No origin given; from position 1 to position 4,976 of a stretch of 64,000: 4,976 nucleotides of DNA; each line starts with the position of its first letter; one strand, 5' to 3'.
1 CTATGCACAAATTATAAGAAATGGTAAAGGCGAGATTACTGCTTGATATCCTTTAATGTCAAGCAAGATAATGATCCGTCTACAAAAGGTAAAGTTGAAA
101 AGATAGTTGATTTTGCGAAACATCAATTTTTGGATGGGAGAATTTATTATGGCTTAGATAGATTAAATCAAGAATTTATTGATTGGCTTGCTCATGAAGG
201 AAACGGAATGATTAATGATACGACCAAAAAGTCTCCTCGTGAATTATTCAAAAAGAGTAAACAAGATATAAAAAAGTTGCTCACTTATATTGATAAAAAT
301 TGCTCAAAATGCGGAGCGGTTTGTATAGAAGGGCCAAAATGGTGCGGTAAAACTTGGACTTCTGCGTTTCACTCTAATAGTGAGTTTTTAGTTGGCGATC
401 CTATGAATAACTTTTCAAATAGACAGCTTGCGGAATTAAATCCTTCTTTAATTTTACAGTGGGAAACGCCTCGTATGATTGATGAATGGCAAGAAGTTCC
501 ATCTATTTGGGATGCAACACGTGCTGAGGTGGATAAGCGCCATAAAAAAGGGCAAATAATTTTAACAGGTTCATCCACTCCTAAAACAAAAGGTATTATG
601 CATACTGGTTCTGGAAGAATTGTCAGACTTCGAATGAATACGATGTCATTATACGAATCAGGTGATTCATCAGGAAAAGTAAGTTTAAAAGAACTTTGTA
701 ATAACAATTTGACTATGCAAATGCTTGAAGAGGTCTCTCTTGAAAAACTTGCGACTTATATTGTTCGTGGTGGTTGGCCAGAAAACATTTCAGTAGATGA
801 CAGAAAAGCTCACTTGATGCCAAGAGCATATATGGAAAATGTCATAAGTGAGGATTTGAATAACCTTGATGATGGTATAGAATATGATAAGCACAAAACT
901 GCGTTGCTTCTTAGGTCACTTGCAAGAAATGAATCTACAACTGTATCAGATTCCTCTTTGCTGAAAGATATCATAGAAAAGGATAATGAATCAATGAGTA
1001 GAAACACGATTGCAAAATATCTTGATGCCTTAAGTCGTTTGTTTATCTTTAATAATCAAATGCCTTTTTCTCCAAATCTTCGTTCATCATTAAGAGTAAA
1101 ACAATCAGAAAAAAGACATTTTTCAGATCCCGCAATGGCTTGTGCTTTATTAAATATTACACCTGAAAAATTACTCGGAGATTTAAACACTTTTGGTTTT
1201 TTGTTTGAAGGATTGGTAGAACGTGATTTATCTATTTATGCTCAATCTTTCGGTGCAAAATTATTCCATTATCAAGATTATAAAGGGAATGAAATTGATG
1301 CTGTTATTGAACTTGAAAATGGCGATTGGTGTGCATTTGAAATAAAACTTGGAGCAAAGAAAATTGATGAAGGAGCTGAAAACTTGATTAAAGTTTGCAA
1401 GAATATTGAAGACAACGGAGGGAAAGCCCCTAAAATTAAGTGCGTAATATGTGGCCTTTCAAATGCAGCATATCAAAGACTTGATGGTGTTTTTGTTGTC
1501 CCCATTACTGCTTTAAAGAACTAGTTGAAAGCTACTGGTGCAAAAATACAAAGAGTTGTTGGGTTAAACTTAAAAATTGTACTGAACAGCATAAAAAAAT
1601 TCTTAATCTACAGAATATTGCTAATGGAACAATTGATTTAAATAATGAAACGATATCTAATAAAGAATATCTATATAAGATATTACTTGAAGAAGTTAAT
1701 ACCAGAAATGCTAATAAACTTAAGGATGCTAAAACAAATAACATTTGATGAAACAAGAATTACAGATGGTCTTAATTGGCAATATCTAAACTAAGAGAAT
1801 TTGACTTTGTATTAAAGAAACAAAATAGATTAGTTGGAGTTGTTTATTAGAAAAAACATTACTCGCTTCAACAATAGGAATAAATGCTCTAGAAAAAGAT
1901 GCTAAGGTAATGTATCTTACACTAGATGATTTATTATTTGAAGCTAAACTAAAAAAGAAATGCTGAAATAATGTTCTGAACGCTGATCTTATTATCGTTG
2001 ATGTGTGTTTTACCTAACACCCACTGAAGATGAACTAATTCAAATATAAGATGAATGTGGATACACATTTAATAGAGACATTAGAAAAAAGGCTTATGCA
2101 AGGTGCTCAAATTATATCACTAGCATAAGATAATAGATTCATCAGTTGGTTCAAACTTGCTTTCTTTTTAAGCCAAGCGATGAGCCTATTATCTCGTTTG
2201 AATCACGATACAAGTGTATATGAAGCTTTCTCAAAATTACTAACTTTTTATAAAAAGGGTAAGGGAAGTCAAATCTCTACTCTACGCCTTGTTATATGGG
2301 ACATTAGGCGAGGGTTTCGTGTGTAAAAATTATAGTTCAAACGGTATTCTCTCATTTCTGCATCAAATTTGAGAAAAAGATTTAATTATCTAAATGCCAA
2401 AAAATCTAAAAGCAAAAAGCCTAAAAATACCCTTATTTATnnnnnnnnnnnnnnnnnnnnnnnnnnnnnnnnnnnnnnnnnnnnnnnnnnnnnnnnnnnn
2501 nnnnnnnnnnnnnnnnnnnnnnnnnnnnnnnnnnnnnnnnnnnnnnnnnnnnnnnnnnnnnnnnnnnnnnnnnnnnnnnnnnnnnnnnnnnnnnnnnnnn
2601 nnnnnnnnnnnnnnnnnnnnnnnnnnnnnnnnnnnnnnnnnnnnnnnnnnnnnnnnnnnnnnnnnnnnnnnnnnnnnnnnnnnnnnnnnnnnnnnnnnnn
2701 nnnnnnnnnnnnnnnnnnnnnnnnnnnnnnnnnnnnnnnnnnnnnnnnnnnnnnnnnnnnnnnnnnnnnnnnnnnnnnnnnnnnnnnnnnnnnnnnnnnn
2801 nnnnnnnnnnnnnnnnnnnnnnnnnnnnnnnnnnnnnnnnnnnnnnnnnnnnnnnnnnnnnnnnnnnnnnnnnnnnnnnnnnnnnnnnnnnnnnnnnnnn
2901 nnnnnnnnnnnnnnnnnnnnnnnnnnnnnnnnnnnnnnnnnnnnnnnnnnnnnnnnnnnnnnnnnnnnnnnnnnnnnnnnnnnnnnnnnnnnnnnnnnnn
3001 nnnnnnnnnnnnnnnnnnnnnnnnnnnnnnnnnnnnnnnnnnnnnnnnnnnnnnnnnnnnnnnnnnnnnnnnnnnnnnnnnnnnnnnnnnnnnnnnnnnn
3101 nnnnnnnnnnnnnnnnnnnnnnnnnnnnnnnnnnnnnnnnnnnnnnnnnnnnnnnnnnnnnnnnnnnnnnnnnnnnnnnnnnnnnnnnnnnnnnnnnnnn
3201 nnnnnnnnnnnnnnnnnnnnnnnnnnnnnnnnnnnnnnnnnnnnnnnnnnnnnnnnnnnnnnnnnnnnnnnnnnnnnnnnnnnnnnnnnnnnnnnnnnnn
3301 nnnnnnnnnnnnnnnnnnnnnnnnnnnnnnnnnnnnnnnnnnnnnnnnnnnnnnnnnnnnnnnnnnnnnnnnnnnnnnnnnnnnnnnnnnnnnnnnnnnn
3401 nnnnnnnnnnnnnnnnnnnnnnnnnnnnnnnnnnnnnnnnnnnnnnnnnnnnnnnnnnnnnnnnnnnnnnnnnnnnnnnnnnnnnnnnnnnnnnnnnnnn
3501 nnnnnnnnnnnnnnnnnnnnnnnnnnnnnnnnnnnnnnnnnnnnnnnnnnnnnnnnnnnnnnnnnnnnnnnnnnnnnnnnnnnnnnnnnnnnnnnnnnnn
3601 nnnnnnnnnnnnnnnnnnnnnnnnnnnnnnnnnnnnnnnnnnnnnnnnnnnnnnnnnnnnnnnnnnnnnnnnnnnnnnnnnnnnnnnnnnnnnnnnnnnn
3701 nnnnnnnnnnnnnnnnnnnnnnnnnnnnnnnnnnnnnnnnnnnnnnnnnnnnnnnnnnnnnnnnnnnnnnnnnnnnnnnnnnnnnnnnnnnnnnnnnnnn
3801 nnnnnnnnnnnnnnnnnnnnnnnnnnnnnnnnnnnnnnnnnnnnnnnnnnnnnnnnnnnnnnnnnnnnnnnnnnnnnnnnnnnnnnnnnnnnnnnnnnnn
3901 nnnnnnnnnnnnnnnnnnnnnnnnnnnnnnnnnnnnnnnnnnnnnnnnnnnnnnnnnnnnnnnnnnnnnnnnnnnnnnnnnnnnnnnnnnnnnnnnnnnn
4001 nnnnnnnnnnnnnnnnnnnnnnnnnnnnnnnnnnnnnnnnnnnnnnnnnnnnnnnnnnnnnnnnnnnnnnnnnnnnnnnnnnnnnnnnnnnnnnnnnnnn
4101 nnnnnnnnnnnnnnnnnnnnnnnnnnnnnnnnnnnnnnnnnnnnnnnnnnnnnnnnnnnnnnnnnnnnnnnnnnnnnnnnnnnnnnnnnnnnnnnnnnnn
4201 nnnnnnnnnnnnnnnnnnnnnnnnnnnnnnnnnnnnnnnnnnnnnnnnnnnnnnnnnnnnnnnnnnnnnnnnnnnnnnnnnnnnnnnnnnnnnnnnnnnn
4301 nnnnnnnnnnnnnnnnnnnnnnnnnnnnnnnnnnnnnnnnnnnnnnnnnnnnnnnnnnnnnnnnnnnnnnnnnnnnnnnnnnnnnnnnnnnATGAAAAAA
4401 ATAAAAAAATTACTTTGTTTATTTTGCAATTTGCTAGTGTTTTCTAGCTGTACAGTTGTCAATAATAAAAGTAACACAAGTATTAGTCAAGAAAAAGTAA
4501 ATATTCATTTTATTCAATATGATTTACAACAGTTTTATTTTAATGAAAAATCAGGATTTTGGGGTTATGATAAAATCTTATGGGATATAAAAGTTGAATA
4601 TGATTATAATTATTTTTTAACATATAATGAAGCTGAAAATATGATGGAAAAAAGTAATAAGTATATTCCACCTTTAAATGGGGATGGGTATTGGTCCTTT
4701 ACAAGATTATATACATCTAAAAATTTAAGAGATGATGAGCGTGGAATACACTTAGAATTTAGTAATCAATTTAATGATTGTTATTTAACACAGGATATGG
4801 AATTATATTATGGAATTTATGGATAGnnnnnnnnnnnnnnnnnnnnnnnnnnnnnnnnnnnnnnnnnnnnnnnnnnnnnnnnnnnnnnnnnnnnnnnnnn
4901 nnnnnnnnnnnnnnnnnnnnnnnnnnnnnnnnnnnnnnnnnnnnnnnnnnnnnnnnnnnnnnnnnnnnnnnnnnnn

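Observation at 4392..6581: Lipoprotein plus large secreted C39-like cysteine peptidase pair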

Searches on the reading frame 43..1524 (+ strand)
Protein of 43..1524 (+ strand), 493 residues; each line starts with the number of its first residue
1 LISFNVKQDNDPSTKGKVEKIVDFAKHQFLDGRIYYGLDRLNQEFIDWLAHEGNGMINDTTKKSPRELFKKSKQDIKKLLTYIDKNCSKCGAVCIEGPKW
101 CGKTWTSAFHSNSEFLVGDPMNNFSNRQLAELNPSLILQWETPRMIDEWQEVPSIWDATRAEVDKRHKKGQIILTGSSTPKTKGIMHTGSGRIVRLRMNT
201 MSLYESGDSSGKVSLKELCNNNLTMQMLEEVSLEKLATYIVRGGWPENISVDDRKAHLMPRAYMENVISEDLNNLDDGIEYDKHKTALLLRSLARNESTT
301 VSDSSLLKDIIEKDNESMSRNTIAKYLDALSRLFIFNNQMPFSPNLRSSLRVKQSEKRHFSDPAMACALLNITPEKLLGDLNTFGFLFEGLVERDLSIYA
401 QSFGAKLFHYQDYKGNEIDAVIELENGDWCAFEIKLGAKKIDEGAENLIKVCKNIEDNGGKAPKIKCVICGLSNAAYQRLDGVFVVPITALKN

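Call 3: search_protein_families(library=pfam, proteins=[window:43-1524:+], max_evalue=1)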
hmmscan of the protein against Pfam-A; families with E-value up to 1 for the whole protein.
window:43-1524:+ (493 aa): 3 families
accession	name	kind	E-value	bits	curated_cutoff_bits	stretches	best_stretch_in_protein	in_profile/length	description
PF13635.12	DUF4143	-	6.3e-30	104.5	28.1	1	281-436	11-159/160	Domain of unknown function (DUF4143)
PF13173.12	AAA_14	-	2.7e-11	44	27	1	92-205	4-127/129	AAA domain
PF04552.19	Sigma54_DBD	-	0.11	12.7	22.8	1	288-330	107-150/160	Sigma-54, DNA binding domain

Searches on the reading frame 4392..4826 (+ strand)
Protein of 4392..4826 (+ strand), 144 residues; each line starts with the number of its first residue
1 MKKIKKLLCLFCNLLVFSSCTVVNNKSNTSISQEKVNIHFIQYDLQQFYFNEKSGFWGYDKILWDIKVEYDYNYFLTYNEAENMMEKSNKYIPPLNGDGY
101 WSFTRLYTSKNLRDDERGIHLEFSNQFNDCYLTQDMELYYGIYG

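Call 3: search_protein_families(library=pfam, proteins=[window:4392-4826:+], max_evalue=1)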
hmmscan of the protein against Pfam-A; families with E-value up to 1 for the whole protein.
window:4392-4826:+ (144 aa): 1 family
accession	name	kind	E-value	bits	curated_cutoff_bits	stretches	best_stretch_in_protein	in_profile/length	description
PF25653.1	HMG-CoA_red_N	-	0.17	12.9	27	1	105-134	4-33/115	Hydroxymethylglutaryl-CoA reductase, N-terminal domain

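Call 4: search_protein_families(library=ncbifam, proteins=[window:4392-4826:+], max_evalue=1)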
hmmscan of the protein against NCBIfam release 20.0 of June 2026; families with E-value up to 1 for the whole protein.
window:4392-4826:+ (144 aa): 0 families

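Call 11: find_homologous_proteins(query=window:4392-4826:+, max_evalue=0.01)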
Query window:4392-4826:+ (144 aa): 2 proteins with E <= 0.01 among 8 candidates.
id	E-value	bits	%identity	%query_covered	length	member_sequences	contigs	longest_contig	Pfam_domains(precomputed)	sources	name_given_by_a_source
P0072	8.2e-94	329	100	100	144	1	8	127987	-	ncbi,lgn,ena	-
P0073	1.0e-50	189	59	100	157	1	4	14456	-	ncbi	-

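Call 44: find_homologous_proteins(query=A5, max_evalue=0.01)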
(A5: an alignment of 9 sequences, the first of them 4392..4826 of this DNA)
Query A5 (9 sequences) (144 aa, profile of the alignment): 5 proteins with E <= 0.01 among 342 candidates.
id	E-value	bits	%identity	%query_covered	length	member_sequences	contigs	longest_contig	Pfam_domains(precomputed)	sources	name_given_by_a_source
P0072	1.3e-51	192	100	100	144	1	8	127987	-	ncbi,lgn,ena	-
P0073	9.7e-45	170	59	100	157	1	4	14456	-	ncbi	-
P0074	1.1e-44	170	29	92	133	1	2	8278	-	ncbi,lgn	-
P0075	3.2e-38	149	33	15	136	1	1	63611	-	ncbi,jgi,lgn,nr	ncbi:MAG: hypothetical protein LBM03_00290 [Erysipelotrichaceae bacterium]|jgi:hypothetical protein|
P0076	8.0e-35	138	25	100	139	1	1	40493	-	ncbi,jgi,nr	ncbi:MAG: hypothetical protein LBM99_02455 [Bacillales bacterium]|jgi:hypothetical protein|nr:hypoth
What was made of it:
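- Tried and rejected: The word-index search found only 2 relatives of the lipoprotein, and 5 when queried with a profile (calls 11, 44).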

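Call 54: predict_structure(alignment_id=A6)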
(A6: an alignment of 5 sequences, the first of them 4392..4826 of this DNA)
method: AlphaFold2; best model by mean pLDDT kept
length: 144 residues; sequences in the alignment: 5
mean_pLDDT: 73.2   pTM: 0.65
mean pLDDT of the five models: 73.2, 72.4, 71.4, 71.2, 71.2
residues with pLDDT >= 90: 47; 70-90: 42; 50-70: 20; < 50: 35
segments of 3 or more residues with pLDDT < 50: 1-30, 49-53
pLDDT, mean of each block of 10 residues (from residue 1): 40 41 40 84 70 60 91 96 78 67 88 82 91 95 79
secondary structure, 60 per line:
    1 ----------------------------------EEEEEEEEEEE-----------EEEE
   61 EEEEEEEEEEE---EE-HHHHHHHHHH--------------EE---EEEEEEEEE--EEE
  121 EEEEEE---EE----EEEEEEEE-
elements in order: E35-45 E57-71 H78-87 E107-115 E118-126 E136-143

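Call 79: search_protein_families(library=phrogs, proteins=[window:4392-4826:+], max_evalue=0.01)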
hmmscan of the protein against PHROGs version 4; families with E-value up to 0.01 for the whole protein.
window:4392-4826:+ (144 aa): 1 family
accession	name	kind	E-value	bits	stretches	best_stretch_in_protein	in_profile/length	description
phrog_21099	-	unknown function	7.8e-05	23.7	1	23-71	45-92/125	-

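Call 82: search_solved_structures(query=A5, max_evalue=10)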
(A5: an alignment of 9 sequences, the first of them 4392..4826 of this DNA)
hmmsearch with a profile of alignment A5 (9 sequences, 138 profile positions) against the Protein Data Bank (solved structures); distinct sequences matched with E-value up to 10: 2.
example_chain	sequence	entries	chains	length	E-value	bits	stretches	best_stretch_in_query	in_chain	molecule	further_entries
6exp_A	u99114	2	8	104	2.9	11.2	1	54-113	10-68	SIRV3 AcrID1 (gp02) anti-CRISPR protein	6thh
6fcg_A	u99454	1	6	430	5.9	10.3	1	1-38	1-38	Glycoside hydrolase, GH17 family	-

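Call 83: search_protein_families(library=pfam, alignment_id=A5, max_evalue=1)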
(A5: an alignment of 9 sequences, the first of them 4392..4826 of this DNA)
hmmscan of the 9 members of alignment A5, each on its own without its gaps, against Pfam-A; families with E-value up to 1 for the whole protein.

A. member 1, window:4392-4826:+ (144 aa): 1 family
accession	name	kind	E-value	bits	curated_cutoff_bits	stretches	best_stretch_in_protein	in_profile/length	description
PF25653.1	HMG-CoA_red_N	-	0.17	12.9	27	1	105-134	4-33/115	Hydroxymethylglutaryl-CoA reductase, N-terminal domain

B. families by the number of members that match (of 9 scanned): 5 families
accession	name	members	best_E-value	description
PF08254.16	Leader_Thr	1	0.064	Threonine leader peptide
PF08139.17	LPAM_1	1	0.068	Prokaryotic membrane lipoprotein lipid attachment site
PF23950.1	MLLE_2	1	0.15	MLLE-related domain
PF25653.1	HMG-CoA_red_N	1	0.17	Hydroxymethylglutaryl-CoA reductase, N-terminal domain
PF20205.3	DUF6567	1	0.17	Family of unknown function (DUF6567)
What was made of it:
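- It has no PPIase or other known chaperone domain (calls 3, 83).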
